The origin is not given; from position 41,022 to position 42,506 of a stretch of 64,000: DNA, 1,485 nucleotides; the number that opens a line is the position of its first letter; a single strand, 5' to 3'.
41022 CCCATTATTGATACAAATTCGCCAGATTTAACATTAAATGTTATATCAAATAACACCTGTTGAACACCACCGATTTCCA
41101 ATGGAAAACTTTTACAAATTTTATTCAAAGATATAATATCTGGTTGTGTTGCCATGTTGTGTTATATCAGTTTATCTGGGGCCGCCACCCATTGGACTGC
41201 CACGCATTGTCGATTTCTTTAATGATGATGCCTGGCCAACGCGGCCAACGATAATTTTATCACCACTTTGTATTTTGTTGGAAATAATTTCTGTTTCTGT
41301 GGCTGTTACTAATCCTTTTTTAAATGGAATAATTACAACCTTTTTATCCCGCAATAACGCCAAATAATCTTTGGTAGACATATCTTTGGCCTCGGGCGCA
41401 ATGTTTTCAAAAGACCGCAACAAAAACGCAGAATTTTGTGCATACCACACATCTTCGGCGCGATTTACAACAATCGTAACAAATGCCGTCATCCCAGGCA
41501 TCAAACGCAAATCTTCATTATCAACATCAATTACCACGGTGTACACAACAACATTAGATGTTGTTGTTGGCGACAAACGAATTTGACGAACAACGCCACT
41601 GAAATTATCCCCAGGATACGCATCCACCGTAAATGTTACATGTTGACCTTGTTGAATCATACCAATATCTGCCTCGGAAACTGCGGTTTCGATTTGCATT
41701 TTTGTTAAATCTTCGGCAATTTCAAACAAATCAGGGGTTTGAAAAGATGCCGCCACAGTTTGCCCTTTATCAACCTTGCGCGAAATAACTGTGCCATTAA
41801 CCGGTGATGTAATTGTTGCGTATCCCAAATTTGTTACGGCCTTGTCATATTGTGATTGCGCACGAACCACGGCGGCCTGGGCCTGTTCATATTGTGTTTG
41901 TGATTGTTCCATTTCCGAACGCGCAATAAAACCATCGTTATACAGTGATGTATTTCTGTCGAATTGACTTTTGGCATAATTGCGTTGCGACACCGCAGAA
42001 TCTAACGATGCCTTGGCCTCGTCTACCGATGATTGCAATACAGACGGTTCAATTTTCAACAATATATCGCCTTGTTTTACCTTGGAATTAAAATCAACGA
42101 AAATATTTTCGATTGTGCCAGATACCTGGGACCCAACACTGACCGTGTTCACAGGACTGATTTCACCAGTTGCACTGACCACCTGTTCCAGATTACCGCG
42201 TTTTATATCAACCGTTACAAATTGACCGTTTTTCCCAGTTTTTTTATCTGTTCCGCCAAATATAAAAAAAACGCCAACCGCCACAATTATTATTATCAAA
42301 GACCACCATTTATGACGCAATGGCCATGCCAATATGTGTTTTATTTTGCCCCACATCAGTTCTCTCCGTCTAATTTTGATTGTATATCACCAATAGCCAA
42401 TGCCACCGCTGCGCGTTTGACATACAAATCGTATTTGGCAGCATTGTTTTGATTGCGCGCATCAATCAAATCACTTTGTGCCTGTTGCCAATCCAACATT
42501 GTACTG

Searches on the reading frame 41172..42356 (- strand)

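Call 21: search_protein_families(library=pfam, proteins=[window:41172-42356:-], max_evalue=0.001)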
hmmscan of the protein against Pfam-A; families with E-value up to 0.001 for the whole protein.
window:41172-42356:- (394 aa): 4 families
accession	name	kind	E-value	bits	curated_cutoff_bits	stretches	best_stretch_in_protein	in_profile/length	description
PF16576.10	HlyD_D23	-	3.4e-23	82.5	30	1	58-291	4-214/214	Barrel-sandwich domain of CusB or HlyD membrane-fusion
PF13437.12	HlyD_3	-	2.6e-14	54.3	22.2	1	181-288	1-106/106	HlyD family secretion protein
PF00364.28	Biotin_lipoyl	-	9.2e-06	25.8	22.1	0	72-102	43-73/73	Biotin-requiring enzyme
PF13533.13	Biotin_lipoyl_2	-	6.2e-05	23.2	29.8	1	73-103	2-32/32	Biotin-lipoyl like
